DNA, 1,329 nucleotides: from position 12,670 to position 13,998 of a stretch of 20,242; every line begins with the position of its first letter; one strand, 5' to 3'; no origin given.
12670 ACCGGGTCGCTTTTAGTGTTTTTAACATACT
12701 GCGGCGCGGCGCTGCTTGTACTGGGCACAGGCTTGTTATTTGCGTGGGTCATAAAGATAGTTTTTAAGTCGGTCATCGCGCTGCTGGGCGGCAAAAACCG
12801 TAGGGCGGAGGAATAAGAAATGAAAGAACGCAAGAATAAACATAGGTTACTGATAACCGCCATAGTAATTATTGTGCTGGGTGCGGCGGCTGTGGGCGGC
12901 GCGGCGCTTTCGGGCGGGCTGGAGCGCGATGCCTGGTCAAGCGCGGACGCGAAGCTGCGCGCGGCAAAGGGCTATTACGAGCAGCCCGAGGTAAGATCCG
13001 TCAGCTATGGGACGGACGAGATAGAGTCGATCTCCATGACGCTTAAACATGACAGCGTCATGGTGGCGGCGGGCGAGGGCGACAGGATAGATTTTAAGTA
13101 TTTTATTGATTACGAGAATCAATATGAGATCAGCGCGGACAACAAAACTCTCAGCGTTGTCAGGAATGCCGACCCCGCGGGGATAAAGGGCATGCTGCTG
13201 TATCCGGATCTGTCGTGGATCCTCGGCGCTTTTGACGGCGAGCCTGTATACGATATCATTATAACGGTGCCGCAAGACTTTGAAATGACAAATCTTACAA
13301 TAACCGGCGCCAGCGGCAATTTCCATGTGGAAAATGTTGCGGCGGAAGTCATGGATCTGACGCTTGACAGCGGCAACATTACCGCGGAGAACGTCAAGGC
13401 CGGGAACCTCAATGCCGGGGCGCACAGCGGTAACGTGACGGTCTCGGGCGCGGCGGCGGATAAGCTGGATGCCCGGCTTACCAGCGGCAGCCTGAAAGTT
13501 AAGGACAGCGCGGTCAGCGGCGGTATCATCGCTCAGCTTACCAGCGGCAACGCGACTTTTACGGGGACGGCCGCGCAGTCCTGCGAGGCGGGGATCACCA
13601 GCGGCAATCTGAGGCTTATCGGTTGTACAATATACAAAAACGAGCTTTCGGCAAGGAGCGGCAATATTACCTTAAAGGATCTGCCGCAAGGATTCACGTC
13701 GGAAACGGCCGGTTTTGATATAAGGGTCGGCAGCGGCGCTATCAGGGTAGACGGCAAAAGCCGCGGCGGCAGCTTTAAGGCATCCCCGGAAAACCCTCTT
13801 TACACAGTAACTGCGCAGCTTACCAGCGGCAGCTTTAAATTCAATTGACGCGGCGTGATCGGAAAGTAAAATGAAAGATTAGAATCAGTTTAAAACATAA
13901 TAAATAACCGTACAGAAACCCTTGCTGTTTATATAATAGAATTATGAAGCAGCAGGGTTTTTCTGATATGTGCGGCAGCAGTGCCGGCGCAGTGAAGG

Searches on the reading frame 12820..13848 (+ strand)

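Call 16: search_protein_families(library=pfam, proteins=[window:12820-13848:+], max_evalue=0.001)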
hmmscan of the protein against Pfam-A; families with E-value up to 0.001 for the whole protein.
window:12820-13848:+ (342 aa): 1 family
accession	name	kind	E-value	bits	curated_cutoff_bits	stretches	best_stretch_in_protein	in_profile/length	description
PF13349.12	DUF4097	-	5.3e-23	82.1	22.9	2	68-229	1-152/247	Toastrack DUF4097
